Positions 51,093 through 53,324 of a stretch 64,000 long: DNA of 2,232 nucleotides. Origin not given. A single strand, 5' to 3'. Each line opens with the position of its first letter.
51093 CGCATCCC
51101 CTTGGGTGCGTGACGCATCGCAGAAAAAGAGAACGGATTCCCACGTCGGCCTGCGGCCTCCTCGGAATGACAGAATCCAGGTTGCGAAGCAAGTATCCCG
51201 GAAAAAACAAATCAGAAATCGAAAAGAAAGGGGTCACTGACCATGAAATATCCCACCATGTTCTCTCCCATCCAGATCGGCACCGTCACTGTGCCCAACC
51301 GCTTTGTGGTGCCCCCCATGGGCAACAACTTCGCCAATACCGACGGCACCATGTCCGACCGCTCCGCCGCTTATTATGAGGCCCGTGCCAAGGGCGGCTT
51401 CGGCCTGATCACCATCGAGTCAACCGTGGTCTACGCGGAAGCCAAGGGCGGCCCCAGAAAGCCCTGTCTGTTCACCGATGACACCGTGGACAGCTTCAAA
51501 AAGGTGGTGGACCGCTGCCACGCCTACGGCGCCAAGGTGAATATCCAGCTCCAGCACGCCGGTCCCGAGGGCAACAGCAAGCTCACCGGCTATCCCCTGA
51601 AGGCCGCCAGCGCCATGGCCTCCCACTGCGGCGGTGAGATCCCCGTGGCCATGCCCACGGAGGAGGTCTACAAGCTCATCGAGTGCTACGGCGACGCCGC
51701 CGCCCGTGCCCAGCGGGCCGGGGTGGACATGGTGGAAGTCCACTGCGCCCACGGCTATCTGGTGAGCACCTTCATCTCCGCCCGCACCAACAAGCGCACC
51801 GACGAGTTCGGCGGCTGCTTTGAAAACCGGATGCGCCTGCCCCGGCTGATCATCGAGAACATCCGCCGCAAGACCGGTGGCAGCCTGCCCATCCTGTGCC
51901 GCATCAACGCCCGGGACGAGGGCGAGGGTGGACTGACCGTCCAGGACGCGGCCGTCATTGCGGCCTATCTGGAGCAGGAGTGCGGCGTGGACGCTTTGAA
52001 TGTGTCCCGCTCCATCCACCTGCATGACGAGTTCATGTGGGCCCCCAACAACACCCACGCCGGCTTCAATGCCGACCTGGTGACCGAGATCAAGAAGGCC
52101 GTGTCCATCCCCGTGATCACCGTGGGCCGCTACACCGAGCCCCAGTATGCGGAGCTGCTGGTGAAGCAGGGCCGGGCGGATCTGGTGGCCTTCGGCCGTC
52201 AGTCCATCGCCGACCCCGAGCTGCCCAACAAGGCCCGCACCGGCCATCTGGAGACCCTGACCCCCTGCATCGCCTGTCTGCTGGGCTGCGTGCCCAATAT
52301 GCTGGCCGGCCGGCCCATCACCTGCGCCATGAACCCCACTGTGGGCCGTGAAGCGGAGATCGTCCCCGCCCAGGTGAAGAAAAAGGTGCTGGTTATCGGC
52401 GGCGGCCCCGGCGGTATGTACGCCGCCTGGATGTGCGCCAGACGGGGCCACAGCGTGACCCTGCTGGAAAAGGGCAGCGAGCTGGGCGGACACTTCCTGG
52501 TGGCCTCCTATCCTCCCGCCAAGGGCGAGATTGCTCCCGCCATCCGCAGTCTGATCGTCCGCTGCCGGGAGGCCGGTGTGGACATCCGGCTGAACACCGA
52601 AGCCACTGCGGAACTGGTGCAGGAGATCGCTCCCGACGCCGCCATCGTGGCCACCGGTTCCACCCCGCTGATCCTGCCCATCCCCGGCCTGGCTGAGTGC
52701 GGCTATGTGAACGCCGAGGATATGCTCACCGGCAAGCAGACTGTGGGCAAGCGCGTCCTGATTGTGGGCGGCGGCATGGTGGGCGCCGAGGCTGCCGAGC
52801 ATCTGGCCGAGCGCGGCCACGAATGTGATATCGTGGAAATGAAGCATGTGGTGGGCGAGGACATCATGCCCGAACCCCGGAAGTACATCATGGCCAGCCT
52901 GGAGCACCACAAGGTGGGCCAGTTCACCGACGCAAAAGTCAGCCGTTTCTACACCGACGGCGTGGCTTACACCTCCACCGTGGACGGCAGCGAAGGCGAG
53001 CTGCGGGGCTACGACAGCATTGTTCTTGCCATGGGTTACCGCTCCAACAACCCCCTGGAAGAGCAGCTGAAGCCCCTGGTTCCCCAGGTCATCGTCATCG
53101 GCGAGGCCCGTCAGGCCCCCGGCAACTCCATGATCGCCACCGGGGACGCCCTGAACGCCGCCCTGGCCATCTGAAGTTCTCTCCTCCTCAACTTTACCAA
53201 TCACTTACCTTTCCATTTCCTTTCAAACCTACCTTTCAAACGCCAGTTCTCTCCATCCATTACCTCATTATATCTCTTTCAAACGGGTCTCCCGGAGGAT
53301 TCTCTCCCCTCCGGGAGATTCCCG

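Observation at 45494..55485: qsu-like quinate/shikimate locus in a likely anaerobe, with enoate reductases where aerobes have ring-cleavage genes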

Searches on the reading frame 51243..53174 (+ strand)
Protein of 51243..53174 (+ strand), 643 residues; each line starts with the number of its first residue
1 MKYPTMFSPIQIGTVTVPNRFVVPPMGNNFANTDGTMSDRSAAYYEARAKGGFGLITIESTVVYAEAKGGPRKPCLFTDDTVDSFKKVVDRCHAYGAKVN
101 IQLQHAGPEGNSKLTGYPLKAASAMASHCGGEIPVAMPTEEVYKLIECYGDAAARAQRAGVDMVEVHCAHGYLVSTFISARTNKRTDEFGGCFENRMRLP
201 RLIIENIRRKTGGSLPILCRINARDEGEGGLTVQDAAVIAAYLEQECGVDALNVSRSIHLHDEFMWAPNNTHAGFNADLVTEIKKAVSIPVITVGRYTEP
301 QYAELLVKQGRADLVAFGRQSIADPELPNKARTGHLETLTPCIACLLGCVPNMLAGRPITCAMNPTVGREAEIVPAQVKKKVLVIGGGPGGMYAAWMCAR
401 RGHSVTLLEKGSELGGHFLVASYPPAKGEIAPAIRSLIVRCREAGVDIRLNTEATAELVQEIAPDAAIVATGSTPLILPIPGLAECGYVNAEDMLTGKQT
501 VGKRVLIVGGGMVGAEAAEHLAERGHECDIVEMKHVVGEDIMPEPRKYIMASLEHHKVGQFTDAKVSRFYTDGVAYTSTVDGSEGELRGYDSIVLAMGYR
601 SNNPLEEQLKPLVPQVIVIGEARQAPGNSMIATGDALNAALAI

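Call 3: search_protein_families(library=pfam, proteins=[window:51243-53174:+])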
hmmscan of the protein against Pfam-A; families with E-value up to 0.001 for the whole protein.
window:51243-53174:+ (643 aa): 15 families
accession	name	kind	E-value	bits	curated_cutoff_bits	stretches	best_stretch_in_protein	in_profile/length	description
PF00724.26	Oxidored_FMN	-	8.4e-74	249.3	27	1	6-334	2-338/342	NADH:flavin oxidoreductase / NADH oxidase family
PF07992.20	Pyr_redox_2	-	1.1e-29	104.2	26.1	1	380-609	1-247/291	Pyridine nucleotide-disulphide oxidoreductase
PF13450.12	NAD_binding_8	-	5.5e-18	65.5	21.9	2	384-418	1-35/68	NAD(P)-binding Rossmann-like domain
PF01266.30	DAO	-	1.6e-15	58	27.9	2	381-416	1-36/353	FAD dependent oxidoreductase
PF13738.12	Pyr_redox_3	-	2.9e-13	50.2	30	1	466-602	127-270/305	Pyridine nucleotide-disulphide oxidoreductase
PF00070.33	Pyr_redox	-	5.5e-13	49.7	22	1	504-574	1-71/82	Pyridine nucleotide-disulphide oxidoreductase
PF12831.13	FAD_oxidored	-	8.8e-12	45.5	27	1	382-426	2-46/416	FAD dependent oxidoreductase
PF03486.20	HI0933_like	-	1e-10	42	50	1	381-421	2-42/244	HI0933-like protein Rossmann domain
PF00890.30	FAD_binding_2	-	4.4e-10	39.8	20.4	1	382-421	2-41/414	FAD binding domain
PF01134.28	GIDA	-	6.5e-08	32.5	22.1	1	381-431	1-48/391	Glucose inhibited division protein A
PF01494.25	FAD_binding_3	-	7.2e-08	32.5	22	1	381-412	3-34/349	FAD binding domain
PF01262.27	AlaDh_PNT_C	-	7.5e-07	29.2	23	0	378-411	27-60/214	Alanine dehydrogenase/PNT, C-terminal domain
PF13241.12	NAD_binding_7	-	3.2e-05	24.9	22.1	0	502-534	7-39/104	Putative NAD(P)-binding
PF22620.2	OYE-like_second_a-b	-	0.00099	19.6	25.5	0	490-568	2-82/128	OYE-like second alpha/beta domain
PF02737.24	3HCDH_N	-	0.00099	19.5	22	0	505-566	2-60/180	3-hydroxyacyl-CoA dehydrogenase, NAD binding domain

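Call 4: search_protein_families(library=ncbifam, proteins=[window:51243-53174:+])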
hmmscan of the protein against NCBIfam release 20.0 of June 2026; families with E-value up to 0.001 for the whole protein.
window:51243-53174:+ (643 aa): 121 families (the best 25 are shown)
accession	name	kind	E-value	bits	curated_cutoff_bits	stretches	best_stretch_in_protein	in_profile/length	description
NF041087.1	bile_acid_BaiCD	equivalog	4.8e-149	497.4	825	1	3-642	1-641/642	bile acid Fe-S flavoenzyme BaiCD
TIGR03997.1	mycofact_OYE_2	equivalog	5.8e-147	490.8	793.15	1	6-641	2-643/645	mycofactocin system FadH/OYE family oxidoreductase 2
NF045599.1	bili_reduct_long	exception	9.4e-138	460.2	750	1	7-642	2-640/641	bilirubin reductase, long form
TIGR03996.1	mycofact_OYE_1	hypoth_equivalog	2.3e-72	244.5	627.9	1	9-542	5-540/633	mycofactocin system FadH/OYE family oxidoreductase 1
NF006101.0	PRK08255.1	equivalog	5.9e-67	226.4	1078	1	3-326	396-725/768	bifunctional salicylyl-CoA 5-hydroxylase/oxidoreductase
NF010047.0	PRK13523.1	equivalog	7.5e-64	215.9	431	1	5-332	4-321/339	NADPH dehydrogenase NamA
NF045592.1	bili_reduct_N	equivalog_domain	3.2e-62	210.7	425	1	6-364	2-363/363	bilirubin reductase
NF007899.0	PRK10605.1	subfamily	2.3e-42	145.6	403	1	1-332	1-338/365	N-ethylmaleimide reductase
TIGR01350.1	lipoamide_DH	equivalog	1.1e-22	80.3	408.8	2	449-636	120-308/461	dihydrolipoyl dehydrogenase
NF009410.0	PRK12771.1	subfamily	4.3e-20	71.8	516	2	377-496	136-257/566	NAD(P)-binding protein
TIGR02053.1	MerA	equivalog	3.5e-19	69.1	454.45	1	460-635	125-306/465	mercury(II) reductase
NF004943.0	PRK06292.2-1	equivalog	1.2e-15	57.3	432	1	463-635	131-306/456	dihydrolipoyl dehydrogenase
NF004991.0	PRK06370.1-3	subfamily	4.4e-14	51.9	620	1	466-601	167-302/509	FAD-containing oxidoreductase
NF004947.0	PRK06292.2-5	equivalog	1.2e-13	50.8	592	1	461-605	129-274/474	dihydrolipoyl dehydrogenase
NF004945.0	PRK06292.2-3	equivalog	1.7e-13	50.3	494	1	460-609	126-275/457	dihydrolipoyl dehydrogenase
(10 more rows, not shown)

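Call 16: search_solved_structures(query=window:51243-53174:+, max_evalue=1e-20)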
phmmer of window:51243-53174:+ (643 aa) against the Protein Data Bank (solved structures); distinct sequences matched with E-value up to 1e-20: 115 (the best 60 are shown).
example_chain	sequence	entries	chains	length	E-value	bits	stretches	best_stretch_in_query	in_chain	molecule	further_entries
6qkg_A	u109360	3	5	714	1.2e-81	278.6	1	3-622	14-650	NCR A | NCR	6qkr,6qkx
1ps9_A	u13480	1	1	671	1e-73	252.4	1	3-527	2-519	2,4-dienoyl-CoA reductase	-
6l6j_A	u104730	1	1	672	9.1e-63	216.2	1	2-609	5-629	Oxidored_FMN domain-containing protein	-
3k30_A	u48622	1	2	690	7.3e-61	209.9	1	3-596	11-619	Histamine dehydrogenase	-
1djq_A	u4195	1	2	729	3e-52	181.4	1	2-538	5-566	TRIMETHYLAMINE DEHYDROGENASE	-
1djn_A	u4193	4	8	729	5.2e-52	180.6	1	2-538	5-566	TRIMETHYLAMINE DEHYDROGENASE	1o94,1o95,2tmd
5ogt_A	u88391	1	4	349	4.7e-51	177.5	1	6-332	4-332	Chromate reductase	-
5nux_A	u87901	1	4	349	6.5e-51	177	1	6-332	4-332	Chromate reductase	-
3hf3_A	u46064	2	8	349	2.3e-50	175.2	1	6-332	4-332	Chromate reductase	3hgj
8uaj_A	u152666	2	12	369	2.4e-50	175.1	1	5-332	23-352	NADPH dehydrogenase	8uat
3krz_A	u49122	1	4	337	1.5e-49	172.5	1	7-325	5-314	NADH:flavin oxidoreductase/NADH oxidase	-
3kru_A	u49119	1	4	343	1.6e-49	172.4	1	7-325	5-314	NADH:flavin oxidoreductase/NADH oxidase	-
1z41_A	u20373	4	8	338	6.1e-49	170.5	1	6-331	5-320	Probable NADH-dependent flavin oxidoreductase yqjM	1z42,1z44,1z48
6de6_A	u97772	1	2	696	5.2e-48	167.4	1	2-425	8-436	Histamine dehydrogenase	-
3gr7_A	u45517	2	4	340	6.8e-45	157.1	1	6-331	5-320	NADPH dehydrogenase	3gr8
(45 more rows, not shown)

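Call 49: find_homologous_proteins(query=window:51243-53174:+, max_evalue=1e-30)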
Query window:51243-53174:+ (643 aa): 4567 proteins with E <= 1e-30 among 8000 candidates; the best 120 are listed.
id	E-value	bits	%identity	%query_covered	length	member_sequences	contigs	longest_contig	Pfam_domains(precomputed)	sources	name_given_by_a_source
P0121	0.0e+0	1458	100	100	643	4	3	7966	PF13241.13,PF00724.27,PF13450.13,PF07992.21,PF00070.34,PF03486.21,PF01134.29,PF01494.26,PF12831.14,PF01266.31,PF00890.31,PF13738.13,PF01262.28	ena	-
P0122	0.0e+0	1455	100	100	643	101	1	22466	PF00724.27,PF13450.13,PF07992.21,PF00070.34,PF03486.21,PF01134.29,PF01494.26,PF12831.14,PF01266.31,PF00890.31,PF13738.13,PF01262.28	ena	-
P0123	0.0e+0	1441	99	99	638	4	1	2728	PF00724.27,PF13450.13,PF07992.21,PF00070.34,PF03486.21,PF01134.29,PF01494.26,PF12831.14,PF01266.31,PF00890.31,PF13738.13,PF01262.28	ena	-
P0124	0.0e+0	1350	90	100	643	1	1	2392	PF13241.13,PF00724.27,PF13450.13,PF07992.21,PF00070.34,PF03486.21,PF01134.29,PF01494.26,PF12831.14,PF01946.24,PF01266.31,PF00890.31,PF13738.13,PF01262.28,PF02737.25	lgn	-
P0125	0.0e+0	1349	90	100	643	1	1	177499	PF13241.13,PF00724.27,PF13450.13,PF07992.21,PF00070.34,PF03486.21,PF01134.29,PF01494.26,PF12831.14,PF01946.24,PF01266.31,PF00890.31,PF13738.13,PF01262.28,PF02737.25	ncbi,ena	-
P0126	0.0e+0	1349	90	100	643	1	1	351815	PF13241.13,PF00724.27,PF13450.13,PF07992.21,PF00070.34,PF03486.21,PF01134.29,PF01494.26,PF12831.14,PF01946.24,PF01266.31,PF00890.31,PF13738.13,PF01262.28,PF02737.25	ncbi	-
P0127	0.0e+0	1348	90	100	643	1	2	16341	PF13241.13,PF00724.27,PF13450.13,PF07992.21,PF00070.34,PF03486.21,PF01134.29,PF01494.26,PF12831.14,PF01946.24,PF01266.31,PF00890.31,PF13738.13,PF01262.28,PF02737.25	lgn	-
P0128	0.0e+0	1348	90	100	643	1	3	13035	PF13241.13,PF00724.27,PF13450.13,PF07992.21,PF00070.34,PF03486.21,PF01134.29,PF01494.26,PF12831.14,PF01946.24,PF01266.31,PF00890.31,PF13738.13,PF01262.28,PF02737.25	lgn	-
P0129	0.0e+0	1348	90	100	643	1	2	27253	PF13241.13,PF00724.27,PF13450.13,PF07992.21,PF00070.34,PF03486.21,PF01134.29,PF01494.26,PF12831.14,PF01946.24,PF01266.31,PF00890.31,PF13738.13,PF01262.28,PF02737.25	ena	-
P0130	0.0e+0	1348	90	100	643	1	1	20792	PF13241.13,PF00724.27,PF13450.13,PF07992.21,PF00070.34,PF03486.21,PF01134.29,PF01494.26,PF12831.14,PF01946.24,PF01266.31,PF00890.31,PF13738.13,PF01262.28,PF02737.25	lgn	-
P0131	0.0e+0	1348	90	100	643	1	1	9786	PF13241.13,PF00724.27,PF13450.13,PF07992.21,PF00070.34,PF03486.21,PF01134.29,PF01494.26,PF12831.14,PF01946.24,PF01266.31,PF00890.31,PF13738.13,PF01262.28,PF02737.25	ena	-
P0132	0.0e+0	1348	90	100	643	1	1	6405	PF13241.13,PF00724.27,PF13450.13,PF07992.21,PF00070.34,PF03486.21,PF01134.29,PF01494.26,PF12831.14,PF01946.24,PF01266.31,PF00890.31,PF13738.13,PF01262.28,PF02737.25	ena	-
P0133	0.0e+0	1348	90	100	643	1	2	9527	PF13241.13,PF00724.27,PF13450.13,PF07992.21,PF00070.34,PF03486.21,PF01134.29,PF01494.26,PF12831.14,PF01946.24,PF01266.31,PF00890.31,PF13738.13,PF01262.28,PF02737.25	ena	-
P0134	0.0e+0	1348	90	100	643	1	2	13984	PF13241.13,PF00724.27,PF13450.13,PF07992.21,PF00070.34,PF03486.21,PF01134.29,PF01494.26,PF12831.14,PF01946.24,PF01266.31,PF00890.31,PF13738.13,PF01262.28,PF02737.25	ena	-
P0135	0.0e+0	1348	90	100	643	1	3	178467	PF13241.13,PF00724.27,PF13450.13,PF07992.21,PF00070.34,PF03486.21,PF01134.29,PF01494.26,PF12831.14,PF01946.24,PF01266.31,PF00890.31,PF13738.13,PF01262.28,PF02737.25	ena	-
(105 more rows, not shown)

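Call 75: find_encoding_contigs(protein=window:51243-53174:+, flank=10000, max_places=4)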
Protein window:51243-53174:+ (643 aa): 6 contigs read that carry it; 4 places shown.
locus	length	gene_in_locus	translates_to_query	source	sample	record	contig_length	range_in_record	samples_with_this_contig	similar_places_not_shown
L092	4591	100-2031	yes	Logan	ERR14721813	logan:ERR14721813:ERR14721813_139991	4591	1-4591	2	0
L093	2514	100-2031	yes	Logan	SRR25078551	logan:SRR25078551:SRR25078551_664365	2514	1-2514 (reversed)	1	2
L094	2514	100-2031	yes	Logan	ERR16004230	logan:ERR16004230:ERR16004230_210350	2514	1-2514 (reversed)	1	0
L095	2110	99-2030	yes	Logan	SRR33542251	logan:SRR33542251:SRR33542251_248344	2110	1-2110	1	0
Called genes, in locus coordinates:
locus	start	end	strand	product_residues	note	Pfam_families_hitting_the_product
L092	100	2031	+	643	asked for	PF00724:Oxidored_FMN, PF00890:FAD_binding_2 (weak), PF01266:DAO (weak), PF03486:HI0933_like (weak), PF07992:Pyr_redox_2, PF12831:FAD_oxidored, PF13450:NAD_binding_8, PF13738:Pyr_redox_3 (weak), +4 more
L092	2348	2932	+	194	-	PF00724:Oxidored_FMN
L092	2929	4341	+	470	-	PF00724:Oxidored_FMN, PF00890:FAD_binding_2 (weak), PF07992:Pyr_redox_2, PF12831:FAD_oxidored (weak), PF13450:NAD_binding_8 (weak), PF13738:Pyr_redox_3 (weak), PF00070:Pyr_redox, PF01266:DAO (weak), +3 more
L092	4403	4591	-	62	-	?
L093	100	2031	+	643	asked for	PF00724:Oxidored_FMN, PF00890:FAD_binding_2 (weak), PF01266:DAO (weak), PF03486:HI0933_like (weak), PF07992:Pyr_redox_2, PF12831:FAD_oxidored, PF13450:NAD_binding_8, PF13738:Pyr_redox_3 (weak), +4 more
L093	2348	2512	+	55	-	?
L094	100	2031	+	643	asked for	PF00724:Oxidored_FMN, PF00890:FAD_binding_2 (weak), PF01266:DAO (weak), PF03486:HI0933_like (weak), PF07992:Pyr_redox_2, PF12831:FAD_oxidored, PF13450:NAD_binding_8, PF13738:Pyr_redox_3 (weak), +4 more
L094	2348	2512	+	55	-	?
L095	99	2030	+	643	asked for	PF00724:Oxidored_FMN, PF00890:FAD_binding_2 (weak), PF01266:DAO (weak), PF03486:HI0933_like (weak), PF07992:Pyr_redox_2, PF12831:FAD_oxidored, PF13450:NAD_binding_8, PF13738:Pyr_redox_3 (weak), +4 more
